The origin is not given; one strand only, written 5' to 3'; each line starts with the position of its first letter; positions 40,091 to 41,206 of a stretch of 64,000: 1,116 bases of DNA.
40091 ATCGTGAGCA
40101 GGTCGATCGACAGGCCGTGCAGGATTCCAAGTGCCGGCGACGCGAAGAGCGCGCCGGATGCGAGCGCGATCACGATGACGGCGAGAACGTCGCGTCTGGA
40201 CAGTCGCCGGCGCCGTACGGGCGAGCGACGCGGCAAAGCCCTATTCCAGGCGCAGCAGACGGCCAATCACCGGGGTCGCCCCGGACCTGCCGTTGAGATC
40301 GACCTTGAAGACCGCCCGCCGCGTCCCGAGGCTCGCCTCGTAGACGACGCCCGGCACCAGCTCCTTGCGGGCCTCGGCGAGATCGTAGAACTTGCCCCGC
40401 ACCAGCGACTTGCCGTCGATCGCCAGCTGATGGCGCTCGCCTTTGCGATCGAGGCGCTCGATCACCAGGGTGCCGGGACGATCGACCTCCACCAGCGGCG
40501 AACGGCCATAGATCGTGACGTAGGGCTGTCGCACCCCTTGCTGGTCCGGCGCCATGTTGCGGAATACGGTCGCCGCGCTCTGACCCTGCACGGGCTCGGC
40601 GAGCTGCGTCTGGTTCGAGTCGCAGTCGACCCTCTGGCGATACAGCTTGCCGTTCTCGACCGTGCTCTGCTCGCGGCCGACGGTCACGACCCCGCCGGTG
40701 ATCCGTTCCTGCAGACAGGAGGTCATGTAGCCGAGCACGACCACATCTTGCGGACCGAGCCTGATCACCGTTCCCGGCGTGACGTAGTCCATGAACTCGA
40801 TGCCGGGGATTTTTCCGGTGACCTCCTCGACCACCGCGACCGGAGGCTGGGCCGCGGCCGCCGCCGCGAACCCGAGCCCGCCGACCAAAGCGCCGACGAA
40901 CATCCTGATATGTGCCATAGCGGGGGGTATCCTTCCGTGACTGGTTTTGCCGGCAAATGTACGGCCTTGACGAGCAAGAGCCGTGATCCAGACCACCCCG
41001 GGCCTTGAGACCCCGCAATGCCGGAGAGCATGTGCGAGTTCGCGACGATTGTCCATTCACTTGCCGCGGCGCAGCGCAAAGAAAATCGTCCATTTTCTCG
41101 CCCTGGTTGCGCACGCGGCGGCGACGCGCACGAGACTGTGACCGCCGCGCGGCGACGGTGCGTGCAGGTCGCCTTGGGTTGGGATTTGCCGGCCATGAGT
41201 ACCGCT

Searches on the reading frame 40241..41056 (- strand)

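Call 6: search_protein_families(library=pfam, proteins=[window:40241-41056:-], max_evalue=0.01)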
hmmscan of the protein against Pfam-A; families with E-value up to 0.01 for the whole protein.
window:40241-41056:- (271 aa): 0 families

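Call 26: search_protein_families(library=ncbifam, proteins=[window:40241-41056:-], max_evalue=1)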
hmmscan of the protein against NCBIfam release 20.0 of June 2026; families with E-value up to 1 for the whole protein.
window:40241-41056:- (271 aa): 4 families
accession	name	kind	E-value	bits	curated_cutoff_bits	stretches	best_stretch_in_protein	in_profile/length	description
NF005610.0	PRK07362.1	equivalog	0.003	16.2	585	1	55-124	371-438/474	NADP-dependent isocitrate dehydrogenase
TIGR00183.1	prok_nadp_idh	equivalog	0.016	14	567.3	1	54-102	313-361/417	isocitrate dehydrogenase (NADP(+))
NF006529.0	PRK08997.1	equivalog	0.048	12.6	510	1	55-111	238-291/335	isocitrate dehydrogenase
NF005425.0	PRK07006.1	equivalog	0.077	11.7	490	1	54-100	313-359/416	NADP-dependent isocitrate dehydrogenase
